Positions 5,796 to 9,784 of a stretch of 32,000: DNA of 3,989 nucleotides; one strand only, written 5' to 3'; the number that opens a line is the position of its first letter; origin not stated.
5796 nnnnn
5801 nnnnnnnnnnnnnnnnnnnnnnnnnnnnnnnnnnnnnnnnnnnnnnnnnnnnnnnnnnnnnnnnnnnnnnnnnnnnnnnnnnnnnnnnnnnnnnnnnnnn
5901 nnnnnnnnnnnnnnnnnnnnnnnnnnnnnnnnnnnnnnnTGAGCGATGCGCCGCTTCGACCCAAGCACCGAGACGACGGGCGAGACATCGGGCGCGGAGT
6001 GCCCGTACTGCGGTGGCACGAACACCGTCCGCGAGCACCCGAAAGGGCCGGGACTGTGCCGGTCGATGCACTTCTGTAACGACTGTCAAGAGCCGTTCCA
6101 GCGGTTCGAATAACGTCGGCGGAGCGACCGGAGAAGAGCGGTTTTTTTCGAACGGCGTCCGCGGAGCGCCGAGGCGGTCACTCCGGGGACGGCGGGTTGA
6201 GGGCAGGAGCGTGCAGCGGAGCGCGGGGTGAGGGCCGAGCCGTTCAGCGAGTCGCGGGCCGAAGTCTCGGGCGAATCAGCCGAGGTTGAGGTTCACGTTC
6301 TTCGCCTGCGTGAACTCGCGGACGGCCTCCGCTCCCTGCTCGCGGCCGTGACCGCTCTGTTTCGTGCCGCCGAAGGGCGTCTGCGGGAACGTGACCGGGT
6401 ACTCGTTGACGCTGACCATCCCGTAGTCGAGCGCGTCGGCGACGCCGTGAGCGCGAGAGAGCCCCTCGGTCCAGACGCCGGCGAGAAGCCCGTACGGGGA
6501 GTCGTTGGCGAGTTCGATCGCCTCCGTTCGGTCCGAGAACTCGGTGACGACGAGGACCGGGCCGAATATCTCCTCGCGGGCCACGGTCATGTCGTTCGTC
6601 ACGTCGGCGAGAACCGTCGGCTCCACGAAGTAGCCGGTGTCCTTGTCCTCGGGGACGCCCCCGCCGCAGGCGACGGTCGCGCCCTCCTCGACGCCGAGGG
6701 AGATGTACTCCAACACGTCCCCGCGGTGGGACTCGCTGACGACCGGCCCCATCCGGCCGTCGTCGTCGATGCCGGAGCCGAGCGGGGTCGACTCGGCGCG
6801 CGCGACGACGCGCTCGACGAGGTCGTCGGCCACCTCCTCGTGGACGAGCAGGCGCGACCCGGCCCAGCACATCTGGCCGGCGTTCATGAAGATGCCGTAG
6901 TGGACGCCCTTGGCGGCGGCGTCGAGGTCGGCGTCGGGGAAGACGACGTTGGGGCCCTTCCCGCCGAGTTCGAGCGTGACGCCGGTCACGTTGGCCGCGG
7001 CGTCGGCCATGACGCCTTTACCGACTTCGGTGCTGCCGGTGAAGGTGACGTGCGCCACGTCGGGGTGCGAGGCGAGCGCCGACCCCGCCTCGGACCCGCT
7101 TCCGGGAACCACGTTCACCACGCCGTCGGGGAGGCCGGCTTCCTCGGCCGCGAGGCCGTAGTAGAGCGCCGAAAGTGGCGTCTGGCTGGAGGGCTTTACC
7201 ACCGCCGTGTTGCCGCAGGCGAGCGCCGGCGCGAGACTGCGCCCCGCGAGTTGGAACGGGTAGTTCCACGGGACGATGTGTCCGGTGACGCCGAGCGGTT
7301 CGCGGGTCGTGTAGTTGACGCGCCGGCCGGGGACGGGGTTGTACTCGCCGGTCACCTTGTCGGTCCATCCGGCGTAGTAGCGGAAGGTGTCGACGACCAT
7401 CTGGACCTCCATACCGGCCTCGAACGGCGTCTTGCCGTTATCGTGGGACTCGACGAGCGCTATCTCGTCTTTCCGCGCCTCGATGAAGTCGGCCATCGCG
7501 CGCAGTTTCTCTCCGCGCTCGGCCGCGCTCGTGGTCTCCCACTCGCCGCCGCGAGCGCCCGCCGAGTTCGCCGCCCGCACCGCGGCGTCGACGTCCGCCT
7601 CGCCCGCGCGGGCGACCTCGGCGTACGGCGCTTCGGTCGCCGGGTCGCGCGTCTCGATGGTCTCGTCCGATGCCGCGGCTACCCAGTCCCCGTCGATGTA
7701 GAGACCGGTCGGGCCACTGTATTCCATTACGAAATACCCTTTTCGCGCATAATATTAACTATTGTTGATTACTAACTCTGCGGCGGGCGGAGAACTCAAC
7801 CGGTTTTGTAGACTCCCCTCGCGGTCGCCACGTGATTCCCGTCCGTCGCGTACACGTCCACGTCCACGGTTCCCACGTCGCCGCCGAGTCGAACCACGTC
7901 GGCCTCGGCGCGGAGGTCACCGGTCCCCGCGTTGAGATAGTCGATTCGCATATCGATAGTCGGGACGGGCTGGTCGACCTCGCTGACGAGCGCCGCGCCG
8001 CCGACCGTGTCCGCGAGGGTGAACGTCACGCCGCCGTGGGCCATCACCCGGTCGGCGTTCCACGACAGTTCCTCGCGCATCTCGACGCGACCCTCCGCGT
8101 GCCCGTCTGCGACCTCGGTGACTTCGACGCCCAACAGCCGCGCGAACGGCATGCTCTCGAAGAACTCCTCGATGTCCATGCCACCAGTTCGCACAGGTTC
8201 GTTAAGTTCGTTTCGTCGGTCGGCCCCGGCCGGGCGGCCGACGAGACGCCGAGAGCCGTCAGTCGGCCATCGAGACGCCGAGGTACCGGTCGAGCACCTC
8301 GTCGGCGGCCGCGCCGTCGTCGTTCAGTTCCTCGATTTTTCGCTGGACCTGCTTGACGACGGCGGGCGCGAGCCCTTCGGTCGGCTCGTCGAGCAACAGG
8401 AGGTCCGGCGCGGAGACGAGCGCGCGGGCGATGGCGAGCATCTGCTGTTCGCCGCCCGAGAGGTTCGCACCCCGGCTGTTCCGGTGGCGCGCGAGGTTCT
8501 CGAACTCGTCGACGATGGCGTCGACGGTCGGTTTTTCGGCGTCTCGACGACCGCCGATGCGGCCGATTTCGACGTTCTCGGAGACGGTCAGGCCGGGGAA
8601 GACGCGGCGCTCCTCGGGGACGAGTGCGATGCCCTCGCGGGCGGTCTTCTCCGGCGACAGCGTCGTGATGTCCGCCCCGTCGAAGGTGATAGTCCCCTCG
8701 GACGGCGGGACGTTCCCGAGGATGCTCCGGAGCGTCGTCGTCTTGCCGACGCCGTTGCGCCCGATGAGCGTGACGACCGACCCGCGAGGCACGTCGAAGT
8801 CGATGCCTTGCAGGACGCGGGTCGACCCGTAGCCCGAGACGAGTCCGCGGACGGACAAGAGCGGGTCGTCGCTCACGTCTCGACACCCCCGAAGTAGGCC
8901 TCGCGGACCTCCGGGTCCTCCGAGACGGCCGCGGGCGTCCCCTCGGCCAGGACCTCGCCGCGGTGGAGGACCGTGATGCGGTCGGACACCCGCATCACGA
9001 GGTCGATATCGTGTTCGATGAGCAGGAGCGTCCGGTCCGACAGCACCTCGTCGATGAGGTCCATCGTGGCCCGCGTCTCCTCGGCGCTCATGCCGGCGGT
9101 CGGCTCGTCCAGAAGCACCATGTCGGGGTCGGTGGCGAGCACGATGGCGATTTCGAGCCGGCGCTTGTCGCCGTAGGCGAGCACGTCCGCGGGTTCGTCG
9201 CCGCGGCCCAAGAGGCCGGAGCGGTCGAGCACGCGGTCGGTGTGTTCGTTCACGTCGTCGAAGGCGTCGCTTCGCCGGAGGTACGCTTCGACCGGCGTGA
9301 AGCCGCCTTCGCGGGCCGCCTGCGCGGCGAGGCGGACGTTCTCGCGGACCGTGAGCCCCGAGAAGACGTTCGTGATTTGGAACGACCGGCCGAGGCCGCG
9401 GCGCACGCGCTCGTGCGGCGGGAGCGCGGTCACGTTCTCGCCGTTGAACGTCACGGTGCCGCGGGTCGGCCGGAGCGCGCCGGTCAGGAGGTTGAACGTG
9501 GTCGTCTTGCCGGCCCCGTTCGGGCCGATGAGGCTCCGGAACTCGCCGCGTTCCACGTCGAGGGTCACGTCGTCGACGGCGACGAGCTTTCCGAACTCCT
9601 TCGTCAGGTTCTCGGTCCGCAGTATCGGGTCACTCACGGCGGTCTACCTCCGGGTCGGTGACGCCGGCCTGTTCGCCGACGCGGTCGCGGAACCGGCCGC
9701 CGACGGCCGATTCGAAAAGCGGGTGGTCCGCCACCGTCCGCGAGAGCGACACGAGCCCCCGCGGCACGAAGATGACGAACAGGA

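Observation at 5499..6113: PaaD is interrupted by a single in-frame TGA; the Zn-ribbon half is an unlisted 55-aa ORF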

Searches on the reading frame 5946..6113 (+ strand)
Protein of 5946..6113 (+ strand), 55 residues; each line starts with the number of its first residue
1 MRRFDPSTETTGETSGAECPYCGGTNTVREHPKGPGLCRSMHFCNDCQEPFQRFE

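Call 4: search_protein_families(library=pfam, proteins=[window:5946-6110:+], max_evalue=0.1)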
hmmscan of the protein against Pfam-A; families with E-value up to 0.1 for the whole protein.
window:5946-6110:+ (55 aa): 8 families
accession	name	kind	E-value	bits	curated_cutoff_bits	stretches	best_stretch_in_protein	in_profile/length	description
PF23451.1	Zn_ribbon_PaaD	-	8.3e-21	73.8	27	1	5-54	3-52/53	PaaD zinc beta ribbon domain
PF00684.25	DnaJ_CXXCXGXG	-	0.0045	17.7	32.7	1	12-48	8-48/65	DnaJ central domain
PF09723.15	Zn_ribbon_8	-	0.0088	16.5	34.4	0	4-29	15-39/41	Zinc ribbon domain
PF14354.12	Lar_restr_allev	-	0.011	16.4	28.6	1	18-49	5-33/58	Restriction alleviation protein Lar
PF22109.2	Zn_ribbon_tTFIIB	-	0.045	14.1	28.6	1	10-27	3-20/40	Transcription factor IIB, zinc ribbon, Trypanosome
PF08271.17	Zn_Ribbon_TF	-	0.06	13.3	29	0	18-34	2-18/43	TFIIB zinc-binding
PF24463.1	DUF7577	-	0.078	13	28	0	18-27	4-13/27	Domain of unknown function (DUF7577)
PF22289.1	DmmA-like_C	-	0.088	13.2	27.4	0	8-31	10-33/44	Dimethylamine monooxygenase subunit DmmA-like, C-terminal domain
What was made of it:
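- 5946..6113 (+): 55-aa PaaD-type zinc-ribbon protein, named 'paaE' in RefSeq. It corresponds to the C-terminal third of bacterial PaaD and has five conserved Cys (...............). PF23451 at E = 8.3e-21 (call 4).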

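Call 6: find_homologous_proteins(query=window:5946-6110:+, max_evalue=0.001)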
Query window:5946-6110:+ (55 aa): 9 proteins with E <= 0.001 among 9 candidates.
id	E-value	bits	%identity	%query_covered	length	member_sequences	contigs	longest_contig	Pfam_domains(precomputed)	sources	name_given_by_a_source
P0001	3.7e-31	123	96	100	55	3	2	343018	PF23451.2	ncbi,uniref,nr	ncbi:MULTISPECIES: 1,2-phenylacetyl-CoA epoxidase subunit PaaE [Haloferax]|uniref:PaaD zinc beta rib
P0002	4.1e-23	98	75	96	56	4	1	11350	PF23451.2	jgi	jgi:hypothetical protein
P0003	1.8e-22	96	74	98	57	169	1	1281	PF23451.2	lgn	-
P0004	3.3e-20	89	70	96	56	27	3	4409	PF23451.2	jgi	jgi:hypothetical protein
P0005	1.7e-19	87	72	96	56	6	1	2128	PF23451.2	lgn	-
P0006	3.5e-18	82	69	95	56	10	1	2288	PF23451.2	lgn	-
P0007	6.0e-18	82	70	98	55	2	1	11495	PF23451.2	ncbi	-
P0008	6.2e-18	82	78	82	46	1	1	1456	PF23451.2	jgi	-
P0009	6.7e-18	81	65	98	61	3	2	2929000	PF23451.2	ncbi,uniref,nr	ncbi:1,2-phenylacetyl-CoA epoxidase subunit PaaE [Halobaculum marinum]|uniref:1,2-phenylacetyl-CoA e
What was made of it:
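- All homologues of the second half are 46-61 aa (call 6).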

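Call 7: search_protein_families(library=ncbifam, proteins=[window:5946-6110:+], max_evalue=0.01)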
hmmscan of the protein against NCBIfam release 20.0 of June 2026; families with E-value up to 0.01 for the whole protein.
window:5946-6110:+ (55 aa): 3 families
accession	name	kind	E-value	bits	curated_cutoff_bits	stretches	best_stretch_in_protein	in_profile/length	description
NF041869.1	paae_haloarch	equivalog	1.1e-32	112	100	1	1-55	1-56/56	1,2-phenylacetyl-CoA epoxidase subunit PaaE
TIGR02159.1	PA_CoA_Oxy4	equivalog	2e-08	34.7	108.15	1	13-54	102-143/146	1,2-phenylacetyl-CoA epoxidase subunit PaaD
TIGR03655.1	anti_R_Lar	subfamily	0.0029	17.9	39.6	1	18-48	3-35/55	Lar family restriction alleviation protein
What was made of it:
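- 5946..6113 (+): NF041869 paae_haloarch at 112 bits against a cutoff of 100 (call 7).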

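Call 18: find_encoding_contigs(protein=window:5946-6113:+, flank=3000, max_places=4)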
Protein window:5946-6113:+ (55 aa): 24 contigs read that carry it; 4 places shown.
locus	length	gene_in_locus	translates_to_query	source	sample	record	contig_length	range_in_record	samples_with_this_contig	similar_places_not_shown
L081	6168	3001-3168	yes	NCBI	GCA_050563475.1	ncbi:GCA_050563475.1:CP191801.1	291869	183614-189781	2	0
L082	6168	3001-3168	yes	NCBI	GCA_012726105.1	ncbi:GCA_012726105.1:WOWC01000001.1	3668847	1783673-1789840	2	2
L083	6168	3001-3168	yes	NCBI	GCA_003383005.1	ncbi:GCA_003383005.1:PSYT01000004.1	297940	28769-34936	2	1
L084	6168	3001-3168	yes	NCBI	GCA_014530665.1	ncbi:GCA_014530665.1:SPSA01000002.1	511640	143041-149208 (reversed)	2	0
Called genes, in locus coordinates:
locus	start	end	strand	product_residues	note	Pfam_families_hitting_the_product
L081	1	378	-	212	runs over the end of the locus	PF15915:BAT, PF04967:HTH_10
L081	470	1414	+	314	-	PF05138:PaaA_PaaC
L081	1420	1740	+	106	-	PF06243:PaaB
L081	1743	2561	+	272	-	PF05138:PaaA_PaaC, PF13794:Ferritin_fold-like (weak)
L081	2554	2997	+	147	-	PF01883:FeS_assembly_P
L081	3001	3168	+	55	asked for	PF23451:Zn_ribbon_PaaD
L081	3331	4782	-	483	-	PF00171:Aldedh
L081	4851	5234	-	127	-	PF14539:DUF4442, PF03061:4HBT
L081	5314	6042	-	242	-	PF00005:ABC_tran, PF13304:AAA_21 (faint)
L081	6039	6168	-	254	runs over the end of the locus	PF00005:ABC_tran, PF13304:AAA_21 (faint), PF12399:BCA_ABC_TP_C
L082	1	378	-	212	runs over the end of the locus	PF15915:BAT, PF04967:HTH_10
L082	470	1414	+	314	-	PF05138:PaaA_PaaC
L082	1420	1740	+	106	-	PF06243:PaaB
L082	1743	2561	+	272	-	PF05138:PaaA_PaaC, PF13794:Ferritin_fold-like (weak)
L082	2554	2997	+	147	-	PF01883:FeS_assembly_P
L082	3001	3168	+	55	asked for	PF23451:Zn_ribbon_PaaD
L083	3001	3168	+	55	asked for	PF23451:Zn_ribbon_PaaD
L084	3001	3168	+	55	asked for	PF23451:Zn_ribbon_PaaD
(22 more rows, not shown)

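Call 26: search_protein_representatives(alignment_id=A1)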
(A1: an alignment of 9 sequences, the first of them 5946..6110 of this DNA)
Query: 9 sequences, 56 profile positions. Proteins with E-value up to 0.001 (for the whole library): 480; up to 1e-10: 29; up to 1e-30: 0. The best 150 are listed.
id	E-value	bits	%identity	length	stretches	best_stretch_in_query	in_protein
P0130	4.8e-28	113.1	-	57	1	2-56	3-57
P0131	7.0e-20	87.0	-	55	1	5-48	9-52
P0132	9.0e-16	73.8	-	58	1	24-56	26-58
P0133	1.1e-15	73.6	-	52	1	15-56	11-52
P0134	3.3e-14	68.8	-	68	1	13-55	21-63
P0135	1.2e-13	67.0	-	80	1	16-55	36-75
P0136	2.0e-13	66.3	-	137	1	16-55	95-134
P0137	1.1e-12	63.9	-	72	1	13-56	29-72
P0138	1.6e-12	63.4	-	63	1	13-55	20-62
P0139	1.7e-12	63.4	-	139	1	16-55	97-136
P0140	2.7e-12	62.7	-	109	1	17-55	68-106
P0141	3.7e-12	62.2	-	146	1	18-55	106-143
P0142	9.1e-12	61.0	-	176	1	11-55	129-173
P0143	1.1e-11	60.8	-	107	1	15-55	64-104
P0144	1.4e-11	60.4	-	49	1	14-55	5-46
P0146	1.7e-11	60.1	-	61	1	15-55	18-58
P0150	3.9e-11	59.0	-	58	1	6-55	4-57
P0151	4.0e-11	58.9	-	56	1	12-56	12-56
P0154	5.0e-11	58.6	-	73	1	15-55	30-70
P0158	9.3e-11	57.8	-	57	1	12-56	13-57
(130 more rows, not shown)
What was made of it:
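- In the 1.84-billion-protein representative library, every hit above 70 bits is 52-58 aa (call 26).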

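Call 36: list_cluster_members(proteins=[P0133, P0134, P0135, P0137, P0138, P0146, P0150, P0151, P0158, P0154])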
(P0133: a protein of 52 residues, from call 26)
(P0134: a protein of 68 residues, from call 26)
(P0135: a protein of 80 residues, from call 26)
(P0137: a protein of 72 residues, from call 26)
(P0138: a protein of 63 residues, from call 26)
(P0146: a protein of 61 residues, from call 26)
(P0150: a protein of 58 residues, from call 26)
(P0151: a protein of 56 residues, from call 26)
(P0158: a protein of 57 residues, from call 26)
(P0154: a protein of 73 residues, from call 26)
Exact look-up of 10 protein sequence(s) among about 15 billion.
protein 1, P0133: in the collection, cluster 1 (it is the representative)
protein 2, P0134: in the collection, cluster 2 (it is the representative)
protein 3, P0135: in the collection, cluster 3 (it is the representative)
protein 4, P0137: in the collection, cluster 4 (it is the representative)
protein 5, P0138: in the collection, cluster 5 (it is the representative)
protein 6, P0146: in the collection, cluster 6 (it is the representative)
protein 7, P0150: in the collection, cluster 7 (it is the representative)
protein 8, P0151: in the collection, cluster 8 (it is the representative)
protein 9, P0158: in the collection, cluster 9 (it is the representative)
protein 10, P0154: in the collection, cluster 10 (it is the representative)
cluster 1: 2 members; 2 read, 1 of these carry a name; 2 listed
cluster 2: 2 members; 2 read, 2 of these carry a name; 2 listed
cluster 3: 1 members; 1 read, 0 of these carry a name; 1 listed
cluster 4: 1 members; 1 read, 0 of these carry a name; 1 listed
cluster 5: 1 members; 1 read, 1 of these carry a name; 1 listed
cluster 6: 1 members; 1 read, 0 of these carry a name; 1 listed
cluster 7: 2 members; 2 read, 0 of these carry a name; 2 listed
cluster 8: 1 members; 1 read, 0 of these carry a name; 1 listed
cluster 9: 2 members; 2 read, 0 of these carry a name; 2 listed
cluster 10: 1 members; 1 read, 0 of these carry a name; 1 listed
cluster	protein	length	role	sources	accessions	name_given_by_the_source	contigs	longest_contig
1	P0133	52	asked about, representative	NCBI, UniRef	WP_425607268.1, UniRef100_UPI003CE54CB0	hypothetical protein [Natronobeatus ordinarius] | PaaD-like zinc ribbon domain-containing protein n=1 Tax=Natronobeatus ordinarius ...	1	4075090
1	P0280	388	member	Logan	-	-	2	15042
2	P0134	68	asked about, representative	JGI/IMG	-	ring-1,2-phenylacetyl-CoA epoxidase subunit PaaD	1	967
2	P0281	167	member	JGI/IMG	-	ring-1,2-phenylacetyl-CoA epoxidase subunit PaaD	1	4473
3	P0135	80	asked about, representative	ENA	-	-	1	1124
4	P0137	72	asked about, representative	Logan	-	-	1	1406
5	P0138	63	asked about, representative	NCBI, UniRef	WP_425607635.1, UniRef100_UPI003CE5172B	hypothetical protein [Natribaculum luteum] | PaaD-like zinc ribbon domain-containing protein n=1 Tax=Natribaculum luteum TaxID=1586232 ...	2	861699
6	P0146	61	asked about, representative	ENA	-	-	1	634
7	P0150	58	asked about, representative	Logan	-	-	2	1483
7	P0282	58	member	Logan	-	-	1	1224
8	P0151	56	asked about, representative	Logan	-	-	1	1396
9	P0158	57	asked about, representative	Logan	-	-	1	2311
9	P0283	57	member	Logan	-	-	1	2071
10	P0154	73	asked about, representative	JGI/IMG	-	-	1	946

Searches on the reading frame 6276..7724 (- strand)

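Call 7: search_protein_families(library=ncbifam, proteins=[window:6276-7724:-], max_evalue=0.01)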
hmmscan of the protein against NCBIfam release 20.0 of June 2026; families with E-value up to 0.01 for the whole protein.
window:6276-7724:- (482 aa): 43 families (the best 25 are shown)
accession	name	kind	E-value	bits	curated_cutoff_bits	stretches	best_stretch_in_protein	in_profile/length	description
TIGR01804.1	BADH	equivalog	1.9e-156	521.2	668.6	1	9-475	1-467/467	betaine-aldehyde dehydrogenase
NF045736.1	PaDhStyDRhodo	equivalog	6.9e-143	476.6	800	1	6-479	3-477/479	phenylacetaldehyde dehydrogenase StyD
TIGR02299.1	HpaE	equivalog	4.5e-141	470.8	638.35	1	8-481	3-478/488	5-carboxymethyl-2-hydroxymuconate semialdehyde dehydrogenase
NF009725.0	PRK13252.1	equivalog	1.4e-140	469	593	1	8-481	9-481/488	betaine-aldehyde dehydrogenase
NF045735.1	PaDhStyDPseudo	equivalog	5.2e-138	460.7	850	1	7-479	4-481/483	phenylacetaldehyde dehydrogenase StyD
NF052305.1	DioxValDhHalo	equivalog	1.2e-131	439.9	750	1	9-478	8-480/483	2,5-dioxovalerate dehydrogenase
NF010000.0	PRK13473.1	subfamily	2e-131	438.9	615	1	8-479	5-472/475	aminobutyraldehyde dehydrogenase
NF007352.0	PRK09847.1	equivalog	2e-127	425.7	850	1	7-481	21-493/495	aldehyde dehydrogenase PuuC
TIGR03216.1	OH_muco_semi_DH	equivalog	3.2e-126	421.8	693.25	1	9-480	4-480/481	2-hydroxymuconic semialdehyde dehydrogenase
NF042993.1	AlphKGSA_gudD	equivalog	8.9e-121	403.9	770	1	9-478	7-479/481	alpha-ketoglutaric semialdehyde dehydrogenase GucD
NF050026.1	AcaldDHExaC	equivalog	2.3e-119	399.3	900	1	9-477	19-491/503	acetaldehyde dehydrogenase ExaC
NF006916.0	PRK09407.1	equivalog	1.6e-116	390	521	1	17-478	30-491/526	succinic semialdehyde dehydrogenase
TIGR01780.1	SSADH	subfamily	2.9e-116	389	646.35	1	27-475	3-448/448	succinate-semialdehyde dehydrogenase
NF007497.0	PRK10090.1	equivalog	2e-111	373.2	500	1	8-479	9-477/480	aldehyde dehydrogenase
TIGR04284.1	aldehy_Rv0768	hypoth_equivalog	1.7e-104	350.5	775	1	8-477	3-476/480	aldehyde dehydrogenase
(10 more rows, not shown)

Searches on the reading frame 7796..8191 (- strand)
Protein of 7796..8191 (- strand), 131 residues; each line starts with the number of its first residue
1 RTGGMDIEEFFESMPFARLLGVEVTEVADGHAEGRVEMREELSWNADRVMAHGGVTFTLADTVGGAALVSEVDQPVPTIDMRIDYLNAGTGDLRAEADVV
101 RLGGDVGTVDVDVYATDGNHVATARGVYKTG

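Call 24: search_protein_families(library=pfam, proteins=[window:7796-8191:-], max_evalue=0.0001)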
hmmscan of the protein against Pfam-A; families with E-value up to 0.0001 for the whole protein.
window:7796-8191:- (131 aa): 3 families
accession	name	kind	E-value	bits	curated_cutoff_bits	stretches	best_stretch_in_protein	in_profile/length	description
PF03061.28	4HBT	-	8.8e-14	52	20.6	1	51-119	4-76/79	Thioesterase superfamily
PF14539.12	DUF4442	-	8.1e-08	33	25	1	13-124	12-126/132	Domain of unknown function (DUF4442)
PF13622.12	4HBT_3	-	4.7e-05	24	24.3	1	43-125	4-79/83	Acyl-CoA thioesterase N-terminal domain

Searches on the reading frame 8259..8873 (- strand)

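Call 24: search_protein_families(library=pfam, proteins=[window:8259-8873:-], max_evalue=0.0001)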
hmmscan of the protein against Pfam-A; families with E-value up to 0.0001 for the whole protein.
window:8259-8873:- (204 aa): 2 families
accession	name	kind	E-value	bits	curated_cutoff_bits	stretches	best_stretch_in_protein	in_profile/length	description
PF00005.33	ABC_tran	-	9.9e-36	123.8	25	1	21-165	1-136/137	ABC transporter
PF13304.12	AAA_21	-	1.2e-08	35.9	27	0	137-174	237-277/304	AAA domain, putative AbiEii toxin, Type IV TA system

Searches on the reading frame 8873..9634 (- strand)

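Call 24: search_protein_families(library=pfam, proteins=[window:8873-9634:-], max_evalue=0.0001)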
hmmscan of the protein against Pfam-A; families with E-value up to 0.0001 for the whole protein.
window:8873-9634:- (253 aa): 3 families
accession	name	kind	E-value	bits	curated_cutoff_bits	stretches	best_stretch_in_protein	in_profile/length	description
PF00005.33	ABC_tran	-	2.8e-30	106.1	25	1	21-180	2-137/137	ABC transporter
PF12399.14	BCA_ABC_TP_C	-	2.3e-10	40.3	25.5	1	227-251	1-25/27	Branched-chain amino acid ATP-binding cassette transporter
PF13304.12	AAA_21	-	2.9e-05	24.7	27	0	35-54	4-23/304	AAA domain, putative AbiEii toxin, Type IV TA system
